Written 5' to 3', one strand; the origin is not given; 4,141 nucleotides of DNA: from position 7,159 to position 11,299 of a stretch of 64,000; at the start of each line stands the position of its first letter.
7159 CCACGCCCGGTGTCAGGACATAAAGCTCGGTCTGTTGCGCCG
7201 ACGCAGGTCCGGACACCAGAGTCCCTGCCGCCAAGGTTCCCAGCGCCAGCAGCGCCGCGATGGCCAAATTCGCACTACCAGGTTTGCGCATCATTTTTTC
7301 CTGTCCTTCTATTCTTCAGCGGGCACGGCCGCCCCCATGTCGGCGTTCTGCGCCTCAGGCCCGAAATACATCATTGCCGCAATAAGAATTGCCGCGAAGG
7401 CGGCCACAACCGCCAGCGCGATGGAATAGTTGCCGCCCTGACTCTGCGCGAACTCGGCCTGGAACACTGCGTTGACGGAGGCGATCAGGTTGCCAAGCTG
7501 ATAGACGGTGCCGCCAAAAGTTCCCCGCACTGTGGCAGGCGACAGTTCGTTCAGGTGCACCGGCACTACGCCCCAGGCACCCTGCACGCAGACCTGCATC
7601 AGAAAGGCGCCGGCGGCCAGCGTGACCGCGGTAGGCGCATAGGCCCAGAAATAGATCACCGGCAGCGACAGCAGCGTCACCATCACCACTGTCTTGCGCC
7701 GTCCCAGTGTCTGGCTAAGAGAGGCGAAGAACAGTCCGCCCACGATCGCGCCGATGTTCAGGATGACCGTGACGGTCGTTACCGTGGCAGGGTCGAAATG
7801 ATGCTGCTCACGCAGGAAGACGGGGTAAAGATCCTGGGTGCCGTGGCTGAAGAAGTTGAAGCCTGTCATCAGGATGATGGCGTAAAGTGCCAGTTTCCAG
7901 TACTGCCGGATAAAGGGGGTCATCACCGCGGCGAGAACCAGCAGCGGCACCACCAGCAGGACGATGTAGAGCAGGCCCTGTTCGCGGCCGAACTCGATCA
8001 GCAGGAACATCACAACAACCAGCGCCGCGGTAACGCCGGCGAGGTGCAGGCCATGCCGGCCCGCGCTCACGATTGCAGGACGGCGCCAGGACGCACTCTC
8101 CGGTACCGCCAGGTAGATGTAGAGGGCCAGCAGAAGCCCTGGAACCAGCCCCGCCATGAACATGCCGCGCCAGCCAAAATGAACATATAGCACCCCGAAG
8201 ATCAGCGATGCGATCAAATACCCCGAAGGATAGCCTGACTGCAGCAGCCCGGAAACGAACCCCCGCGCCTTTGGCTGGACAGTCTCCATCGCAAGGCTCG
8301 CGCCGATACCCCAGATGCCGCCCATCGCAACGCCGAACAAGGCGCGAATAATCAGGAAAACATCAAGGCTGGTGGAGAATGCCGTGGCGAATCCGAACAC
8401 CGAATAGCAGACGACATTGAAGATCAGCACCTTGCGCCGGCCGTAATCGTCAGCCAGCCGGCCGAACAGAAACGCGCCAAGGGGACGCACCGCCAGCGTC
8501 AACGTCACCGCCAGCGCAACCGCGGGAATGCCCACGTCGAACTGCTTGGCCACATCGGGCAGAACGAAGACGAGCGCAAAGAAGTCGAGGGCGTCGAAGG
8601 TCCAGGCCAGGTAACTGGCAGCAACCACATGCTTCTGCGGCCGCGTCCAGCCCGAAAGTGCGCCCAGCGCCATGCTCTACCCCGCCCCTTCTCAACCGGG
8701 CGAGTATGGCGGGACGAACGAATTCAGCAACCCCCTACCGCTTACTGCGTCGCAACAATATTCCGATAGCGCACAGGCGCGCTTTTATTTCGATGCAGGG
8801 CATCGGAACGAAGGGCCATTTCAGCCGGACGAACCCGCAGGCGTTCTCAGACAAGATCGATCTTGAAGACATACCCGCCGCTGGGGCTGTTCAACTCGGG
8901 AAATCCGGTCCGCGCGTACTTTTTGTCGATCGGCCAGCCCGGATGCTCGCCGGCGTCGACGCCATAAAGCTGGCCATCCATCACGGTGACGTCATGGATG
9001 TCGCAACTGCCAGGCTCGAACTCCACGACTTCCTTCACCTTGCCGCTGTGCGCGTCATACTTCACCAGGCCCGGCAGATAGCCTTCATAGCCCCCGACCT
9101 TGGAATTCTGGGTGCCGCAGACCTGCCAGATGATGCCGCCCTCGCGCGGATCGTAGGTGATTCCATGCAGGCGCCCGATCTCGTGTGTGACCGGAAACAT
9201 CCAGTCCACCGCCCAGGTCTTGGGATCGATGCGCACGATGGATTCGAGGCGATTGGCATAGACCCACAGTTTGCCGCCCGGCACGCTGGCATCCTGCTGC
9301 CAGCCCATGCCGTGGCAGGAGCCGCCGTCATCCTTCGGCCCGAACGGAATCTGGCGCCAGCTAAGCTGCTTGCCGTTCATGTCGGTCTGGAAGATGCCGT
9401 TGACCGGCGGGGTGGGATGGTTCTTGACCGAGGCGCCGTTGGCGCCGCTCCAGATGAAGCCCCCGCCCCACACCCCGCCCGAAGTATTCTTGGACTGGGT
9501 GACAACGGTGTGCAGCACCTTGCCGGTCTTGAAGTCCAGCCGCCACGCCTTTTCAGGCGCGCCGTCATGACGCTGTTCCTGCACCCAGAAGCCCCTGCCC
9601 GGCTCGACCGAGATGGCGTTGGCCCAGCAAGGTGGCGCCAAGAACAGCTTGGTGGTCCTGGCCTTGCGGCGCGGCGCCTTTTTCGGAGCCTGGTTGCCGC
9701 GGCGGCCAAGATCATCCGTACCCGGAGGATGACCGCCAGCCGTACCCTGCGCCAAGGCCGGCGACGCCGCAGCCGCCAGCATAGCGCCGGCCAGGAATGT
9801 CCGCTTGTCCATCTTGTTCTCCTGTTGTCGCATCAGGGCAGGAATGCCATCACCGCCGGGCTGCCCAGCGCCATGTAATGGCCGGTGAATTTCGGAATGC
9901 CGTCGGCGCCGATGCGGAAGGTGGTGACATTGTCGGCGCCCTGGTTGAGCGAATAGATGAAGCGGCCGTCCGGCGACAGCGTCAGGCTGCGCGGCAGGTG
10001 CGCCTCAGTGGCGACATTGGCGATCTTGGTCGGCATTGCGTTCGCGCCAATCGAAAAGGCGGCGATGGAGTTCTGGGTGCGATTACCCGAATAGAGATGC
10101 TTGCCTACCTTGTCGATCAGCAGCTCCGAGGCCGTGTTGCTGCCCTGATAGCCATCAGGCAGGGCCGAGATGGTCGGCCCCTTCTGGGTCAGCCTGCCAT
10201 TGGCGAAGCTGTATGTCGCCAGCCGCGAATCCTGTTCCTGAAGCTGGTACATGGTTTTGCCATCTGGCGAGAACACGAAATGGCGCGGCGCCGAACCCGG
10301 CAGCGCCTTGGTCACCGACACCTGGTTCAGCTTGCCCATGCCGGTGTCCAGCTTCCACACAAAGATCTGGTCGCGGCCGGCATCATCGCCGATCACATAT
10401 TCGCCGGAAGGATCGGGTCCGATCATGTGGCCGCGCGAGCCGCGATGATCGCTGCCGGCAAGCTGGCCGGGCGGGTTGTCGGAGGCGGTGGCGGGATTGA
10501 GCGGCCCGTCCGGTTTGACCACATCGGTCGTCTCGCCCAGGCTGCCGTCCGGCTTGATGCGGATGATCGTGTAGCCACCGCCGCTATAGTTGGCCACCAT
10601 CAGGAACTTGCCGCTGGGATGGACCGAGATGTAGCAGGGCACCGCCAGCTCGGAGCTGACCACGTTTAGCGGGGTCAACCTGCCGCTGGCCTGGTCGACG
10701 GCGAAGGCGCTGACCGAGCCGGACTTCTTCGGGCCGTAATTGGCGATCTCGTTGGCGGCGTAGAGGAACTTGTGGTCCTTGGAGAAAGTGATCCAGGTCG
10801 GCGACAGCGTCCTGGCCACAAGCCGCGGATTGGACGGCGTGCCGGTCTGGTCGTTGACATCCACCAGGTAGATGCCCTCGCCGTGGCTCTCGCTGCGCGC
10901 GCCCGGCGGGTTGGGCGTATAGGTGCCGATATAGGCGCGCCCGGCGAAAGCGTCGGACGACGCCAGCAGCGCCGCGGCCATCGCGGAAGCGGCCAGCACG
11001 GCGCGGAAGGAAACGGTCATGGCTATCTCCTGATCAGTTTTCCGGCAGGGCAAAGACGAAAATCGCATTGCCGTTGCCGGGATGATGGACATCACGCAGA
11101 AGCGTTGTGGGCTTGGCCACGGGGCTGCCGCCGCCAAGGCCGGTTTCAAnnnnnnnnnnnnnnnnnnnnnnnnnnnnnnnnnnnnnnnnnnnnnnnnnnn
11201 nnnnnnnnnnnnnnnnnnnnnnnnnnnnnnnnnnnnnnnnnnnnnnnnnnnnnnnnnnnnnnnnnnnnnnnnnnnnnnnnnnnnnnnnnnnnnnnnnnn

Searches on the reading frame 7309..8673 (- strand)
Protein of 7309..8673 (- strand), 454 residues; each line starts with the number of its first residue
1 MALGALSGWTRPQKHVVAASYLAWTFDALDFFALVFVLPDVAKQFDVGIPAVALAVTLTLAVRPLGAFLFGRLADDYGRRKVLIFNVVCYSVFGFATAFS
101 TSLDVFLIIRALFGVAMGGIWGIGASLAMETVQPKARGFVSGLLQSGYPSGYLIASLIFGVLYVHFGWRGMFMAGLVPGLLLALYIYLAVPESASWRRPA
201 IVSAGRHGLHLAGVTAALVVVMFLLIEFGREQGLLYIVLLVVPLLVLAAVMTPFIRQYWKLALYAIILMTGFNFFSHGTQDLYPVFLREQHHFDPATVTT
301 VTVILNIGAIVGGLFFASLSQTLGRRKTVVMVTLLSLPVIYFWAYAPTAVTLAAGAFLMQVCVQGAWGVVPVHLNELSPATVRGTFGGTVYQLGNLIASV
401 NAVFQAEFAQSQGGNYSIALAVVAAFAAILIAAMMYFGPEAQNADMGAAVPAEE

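Call 71: search_protein_families(library=ncbifam, proteins=[window:7309-8673:-], max_evalue=0.00001)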
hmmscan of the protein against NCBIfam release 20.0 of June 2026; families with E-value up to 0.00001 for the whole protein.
window:7309-8673:- (454 aa): 37 families (the best 25 are shown)
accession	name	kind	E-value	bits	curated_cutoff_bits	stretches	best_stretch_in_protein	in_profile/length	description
TIGR00891.1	2A0112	subfamily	1.6e-95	320.5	552.9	1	10-423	7-401/405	sialate:H+ symport family MFS transporter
NF003024.0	PRK03893.1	subfamily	1.5e-44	152.7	604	1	10-431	16-447/497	sialate:H+ symport family MFS transporter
TIGR00895.1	2A0115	subfamily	2.3e-40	138.7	418.55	1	10-405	12-394/398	aromatic acid/H+ symport family MFS transporter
NF008963.0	PRK12307.1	equivalog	7.4e-34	117.6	637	2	8-223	11-225/426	MFS transporter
NF008586.0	PRK11551.1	equivalog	1.3e-27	96.9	410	2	24-250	24-251/406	3-(3-hydroxy-phenyl)propionate transporter MhpT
TIGR00898.1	2A0119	subfamily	1.6e-26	93.2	550.75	1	65-196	141-268/506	cation transport protein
NF052357.1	GlucTporGlcPStph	equivalog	3.9e-22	78.7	750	2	285-440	31-183/445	glucose transporter GlcP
TIGR00883.1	2A0106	subfamily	1.2e-20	74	443.45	1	57-425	42-395/400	metabolite/H+ symporter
TIGR00879.1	SP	subfamily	1.9e-19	69.6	237.8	2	257-440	51-246/510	sugar porter family MFS transporter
NF053517.1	HbztTptrPcaK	equivalog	2.2e-16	59.9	770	1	11-196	15-200/437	4-hydroxybenzoate transporter PcaK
NF053813.1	MFS_TcaB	equivalog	3.7e-15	55.6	475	1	30-196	21-187/396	putative multidrug effflux MFS transporter TcaB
TIGR00893.1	2A0114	subfamily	4.6e-15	55.5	395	1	65-193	44-172/399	D-galactonate transporter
TIGR00880.1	2_A_01_02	superfamily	8e-14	51.9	131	1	66-192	14-140/141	multidrug resistance protein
TIGR00710.1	efflux_Bcr_CflA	subfamily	2.3e-12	47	200.9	1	38-226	28-214/385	Bcr/CflA family efflux MFS transporter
TIGR00881.1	2A0104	subfamily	5.6e-11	42.1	407.75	1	36-184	16-165/379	phosphoglycerate transporter protein PgtP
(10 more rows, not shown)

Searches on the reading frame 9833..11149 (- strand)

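Call 71: search_protein_families(library=ncbifam, proteins=[window:9833-11149:-], max_evalue=0.00001)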
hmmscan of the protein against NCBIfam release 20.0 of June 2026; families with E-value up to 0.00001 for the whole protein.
window:9833-11149:- (438 aa): 5 families
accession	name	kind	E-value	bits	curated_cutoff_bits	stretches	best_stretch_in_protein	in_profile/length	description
NF050136.1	PGL_lacton_Staph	exception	2.6e-27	95.7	500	1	73-411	4-315/341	6-phosphogluconolactonase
NF008258.1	PRK11028.1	equivalog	9.7e-25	87.3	370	1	259-415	148-306/330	6-phosphogluconolactonase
NF052340.1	hydrazine_beta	equivalog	2.1e-11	43.5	560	0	162-215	26-79/372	hydrazine synthase subunit beta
NF052460.1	L-NosZ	equivalog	6.4e-07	28.2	700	0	246-369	51-163/480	clade III lactonase-type nitrous-oxide reductase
TIGR03866.1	PQQ_ABC_repeats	subfamily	6.4e-06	25.4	287.3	0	278-399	32-140/310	PQQ-dependent catabolism-associated beta-propeller protein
